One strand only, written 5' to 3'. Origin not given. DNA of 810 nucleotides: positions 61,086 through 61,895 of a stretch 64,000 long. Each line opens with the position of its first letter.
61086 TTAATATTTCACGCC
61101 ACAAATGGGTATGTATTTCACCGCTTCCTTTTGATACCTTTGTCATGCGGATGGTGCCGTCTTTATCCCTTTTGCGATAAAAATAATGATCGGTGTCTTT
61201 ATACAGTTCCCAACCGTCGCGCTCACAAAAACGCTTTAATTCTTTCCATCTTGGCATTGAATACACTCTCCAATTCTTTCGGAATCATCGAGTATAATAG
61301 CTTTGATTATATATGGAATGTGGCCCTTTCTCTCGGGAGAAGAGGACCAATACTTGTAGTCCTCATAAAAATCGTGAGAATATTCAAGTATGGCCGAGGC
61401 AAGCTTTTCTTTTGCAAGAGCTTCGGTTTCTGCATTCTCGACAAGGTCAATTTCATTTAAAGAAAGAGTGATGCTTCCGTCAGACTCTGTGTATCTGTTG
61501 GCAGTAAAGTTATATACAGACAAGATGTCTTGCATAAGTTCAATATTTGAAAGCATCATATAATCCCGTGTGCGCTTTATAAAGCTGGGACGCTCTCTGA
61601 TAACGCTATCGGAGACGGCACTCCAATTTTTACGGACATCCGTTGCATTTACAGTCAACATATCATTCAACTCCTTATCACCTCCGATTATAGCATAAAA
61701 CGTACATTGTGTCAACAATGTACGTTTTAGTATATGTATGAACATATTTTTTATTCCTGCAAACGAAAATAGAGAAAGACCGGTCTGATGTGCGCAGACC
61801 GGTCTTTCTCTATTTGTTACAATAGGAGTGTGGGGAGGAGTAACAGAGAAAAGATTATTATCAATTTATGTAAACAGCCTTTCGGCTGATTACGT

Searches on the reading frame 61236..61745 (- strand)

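Call 42: search_protein_families(library=pfam, proteins=[window:61236-61745:-], max_evalue=0.00001)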
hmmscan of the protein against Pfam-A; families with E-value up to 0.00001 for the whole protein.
window:61236-61745:- (169 aa): 1 family
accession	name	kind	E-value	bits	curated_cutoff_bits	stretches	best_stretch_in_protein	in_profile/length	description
PF12910.14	PHD_like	-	1.3e-28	100.2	27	1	31-162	4-139/141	Antitoxin of toxin-antitoxin, RelE / RelB, TA system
